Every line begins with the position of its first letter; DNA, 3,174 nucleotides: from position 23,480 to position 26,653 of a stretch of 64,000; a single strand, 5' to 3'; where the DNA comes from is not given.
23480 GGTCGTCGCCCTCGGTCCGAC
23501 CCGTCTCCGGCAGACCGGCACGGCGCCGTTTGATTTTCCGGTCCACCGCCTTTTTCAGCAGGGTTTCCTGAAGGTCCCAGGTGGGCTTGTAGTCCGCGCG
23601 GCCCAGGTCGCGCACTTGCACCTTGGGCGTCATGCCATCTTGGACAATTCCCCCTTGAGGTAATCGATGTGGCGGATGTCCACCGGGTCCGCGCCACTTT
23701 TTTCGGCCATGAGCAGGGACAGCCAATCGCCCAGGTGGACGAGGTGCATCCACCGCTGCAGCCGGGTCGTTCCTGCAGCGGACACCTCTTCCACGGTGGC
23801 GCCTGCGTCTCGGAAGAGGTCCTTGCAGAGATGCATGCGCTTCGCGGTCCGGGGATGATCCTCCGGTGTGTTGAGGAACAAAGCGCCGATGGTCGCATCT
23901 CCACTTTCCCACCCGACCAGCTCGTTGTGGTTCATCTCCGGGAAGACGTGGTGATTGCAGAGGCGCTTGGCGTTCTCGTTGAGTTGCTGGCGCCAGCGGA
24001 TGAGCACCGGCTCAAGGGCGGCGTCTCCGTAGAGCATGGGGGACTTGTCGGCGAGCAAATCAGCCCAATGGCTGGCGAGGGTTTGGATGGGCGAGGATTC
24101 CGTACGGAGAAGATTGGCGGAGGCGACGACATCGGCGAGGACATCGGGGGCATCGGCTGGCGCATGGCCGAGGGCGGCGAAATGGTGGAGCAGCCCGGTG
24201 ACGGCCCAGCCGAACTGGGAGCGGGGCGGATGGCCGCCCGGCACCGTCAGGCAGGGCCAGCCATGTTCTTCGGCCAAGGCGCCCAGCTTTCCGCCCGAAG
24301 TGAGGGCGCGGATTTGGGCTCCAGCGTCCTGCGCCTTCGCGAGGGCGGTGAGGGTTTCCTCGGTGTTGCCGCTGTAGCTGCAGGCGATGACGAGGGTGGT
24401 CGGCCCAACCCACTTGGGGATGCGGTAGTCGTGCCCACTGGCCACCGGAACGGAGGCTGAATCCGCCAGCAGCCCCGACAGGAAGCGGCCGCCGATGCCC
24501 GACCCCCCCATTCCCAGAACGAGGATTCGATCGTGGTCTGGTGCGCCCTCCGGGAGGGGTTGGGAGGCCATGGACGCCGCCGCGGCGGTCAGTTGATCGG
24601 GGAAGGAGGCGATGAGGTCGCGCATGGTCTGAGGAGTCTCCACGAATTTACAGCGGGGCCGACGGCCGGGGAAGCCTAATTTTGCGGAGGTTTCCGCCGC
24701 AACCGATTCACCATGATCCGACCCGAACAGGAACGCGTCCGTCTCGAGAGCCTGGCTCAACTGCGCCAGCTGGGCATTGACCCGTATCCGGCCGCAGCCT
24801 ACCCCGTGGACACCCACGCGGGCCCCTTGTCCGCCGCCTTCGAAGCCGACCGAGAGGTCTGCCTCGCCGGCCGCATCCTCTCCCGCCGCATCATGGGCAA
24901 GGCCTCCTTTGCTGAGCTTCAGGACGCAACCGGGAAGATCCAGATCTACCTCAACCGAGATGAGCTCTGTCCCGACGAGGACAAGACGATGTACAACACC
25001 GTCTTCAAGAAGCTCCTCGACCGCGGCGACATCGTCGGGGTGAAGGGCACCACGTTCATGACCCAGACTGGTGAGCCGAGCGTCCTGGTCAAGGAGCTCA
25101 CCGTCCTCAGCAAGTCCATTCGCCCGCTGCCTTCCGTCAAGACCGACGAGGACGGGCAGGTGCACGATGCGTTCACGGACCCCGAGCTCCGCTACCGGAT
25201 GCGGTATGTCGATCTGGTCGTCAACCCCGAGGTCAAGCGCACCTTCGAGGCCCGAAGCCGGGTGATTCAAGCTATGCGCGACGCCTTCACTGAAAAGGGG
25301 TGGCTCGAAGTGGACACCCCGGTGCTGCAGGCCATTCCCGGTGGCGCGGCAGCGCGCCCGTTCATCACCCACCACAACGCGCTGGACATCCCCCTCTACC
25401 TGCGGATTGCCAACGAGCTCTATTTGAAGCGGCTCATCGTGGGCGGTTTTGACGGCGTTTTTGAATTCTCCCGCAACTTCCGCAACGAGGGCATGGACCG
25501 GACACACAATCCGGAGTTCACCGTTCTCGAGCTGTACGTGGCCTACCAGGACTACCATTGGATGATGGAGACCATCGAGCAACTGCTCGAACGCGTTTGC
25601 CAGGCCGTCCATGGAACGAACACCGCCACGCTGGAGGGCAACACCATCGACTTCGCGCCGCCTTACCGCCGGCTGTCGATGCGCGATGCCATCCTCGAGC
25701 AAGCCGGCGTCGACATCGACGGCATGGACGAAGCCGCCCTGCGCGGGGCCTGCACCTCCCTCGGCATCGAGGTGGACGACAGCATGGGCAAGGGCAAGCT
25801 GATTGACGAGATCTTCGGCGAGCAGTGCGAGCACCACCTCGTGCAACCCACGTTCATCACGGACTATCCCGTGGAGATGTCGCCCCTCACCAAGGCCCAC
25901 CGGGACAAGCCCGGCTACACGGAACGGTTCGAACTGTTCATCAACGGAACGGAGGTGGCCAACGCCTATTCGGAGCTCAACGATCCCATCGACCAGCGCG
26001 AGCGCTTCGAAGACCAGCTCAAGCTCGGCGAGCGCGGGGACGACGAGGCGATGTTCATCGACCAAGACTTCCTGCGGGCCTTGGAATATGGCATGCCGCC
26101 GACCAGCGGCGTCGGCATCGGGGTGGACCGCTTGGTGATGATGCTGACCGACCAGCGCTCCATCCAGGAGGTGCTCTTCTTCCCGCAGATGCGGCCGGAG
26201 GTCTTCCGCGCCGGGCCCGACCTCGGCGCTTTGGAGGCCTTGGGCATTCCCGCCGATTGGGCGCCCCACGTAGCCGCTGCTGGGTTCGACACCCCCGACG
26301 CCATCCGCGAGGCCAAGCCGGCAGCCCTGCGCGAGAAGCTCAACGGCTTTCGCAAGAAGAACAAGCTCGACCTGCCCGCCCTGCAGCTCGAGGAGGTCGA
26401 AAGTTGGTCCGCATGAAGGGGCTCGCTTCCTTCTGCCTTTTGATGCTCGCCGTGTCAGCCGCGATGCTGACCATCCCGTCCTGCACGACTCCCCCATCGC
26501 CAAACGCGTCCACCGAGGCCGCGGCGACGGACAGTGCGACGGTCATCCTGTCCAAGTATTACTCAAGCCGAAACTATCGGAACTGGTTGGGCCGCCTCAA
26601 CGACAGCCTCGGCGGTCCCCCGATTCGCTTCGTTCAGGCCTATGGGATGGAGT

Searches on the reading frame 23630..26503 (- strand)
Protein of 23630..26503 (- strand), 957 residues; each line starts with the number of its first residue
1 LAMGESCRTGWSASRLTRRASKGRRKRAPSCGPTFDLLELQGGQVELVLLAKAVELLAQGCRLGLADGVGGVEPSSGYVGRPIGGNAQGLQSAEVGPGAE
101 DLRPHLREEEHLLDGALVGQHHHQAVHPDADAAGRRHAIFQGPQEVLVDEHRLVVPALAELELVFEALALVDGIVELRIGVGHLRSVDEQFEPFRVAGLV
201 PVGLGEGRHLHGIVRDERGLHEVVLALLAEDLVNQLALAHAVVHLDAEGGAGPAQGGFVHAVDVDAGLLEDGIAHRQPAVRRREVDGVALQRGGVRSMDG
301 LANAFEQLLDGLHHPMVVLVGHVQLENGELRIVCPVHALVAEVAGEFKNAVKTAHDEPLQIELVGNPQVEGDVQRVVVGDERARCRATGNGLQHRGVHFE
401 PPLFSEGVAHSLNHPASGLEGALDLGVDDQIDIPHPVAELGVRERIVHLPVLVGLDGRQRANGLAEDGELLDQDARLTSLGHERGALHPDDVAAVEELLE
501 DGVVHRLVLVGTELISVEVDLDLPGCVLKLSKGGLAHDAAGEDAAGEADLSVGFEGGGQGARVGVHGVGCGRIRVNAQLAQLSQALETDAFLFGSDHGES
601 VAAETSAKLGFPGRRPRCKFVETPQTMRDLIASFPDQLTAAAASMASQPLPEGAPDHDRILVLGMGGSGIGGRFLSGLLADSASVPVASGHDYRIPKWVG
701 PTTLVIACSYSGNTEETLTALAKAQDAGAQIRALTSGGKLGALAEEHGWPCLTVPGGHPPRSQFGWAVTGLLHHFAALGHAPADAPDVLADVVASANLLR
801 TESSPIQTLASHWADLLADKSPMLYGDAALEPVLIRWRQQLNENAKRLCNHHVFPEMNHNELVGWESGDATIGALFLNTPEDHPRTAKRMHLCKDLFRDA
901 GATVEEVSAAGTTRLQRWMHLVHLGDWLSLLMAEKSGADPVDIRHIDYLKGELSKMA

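Call 39: search_protein_families(library=pfam, proteins=[window:23630-26503:-], max_evalue=0.00001)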
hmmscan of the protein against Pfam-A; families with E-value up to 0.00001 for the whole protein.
window:23630-26503:- (957 aa): 1 family
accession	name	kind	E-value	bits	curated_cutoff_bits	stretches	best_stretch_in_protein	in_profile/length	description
PF10432.14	bact-PGI_C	-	5.8e-43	146.9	24.5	1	808-953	3-151/151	Bacterial phospho-glucose isomerase C-terminal SIS domain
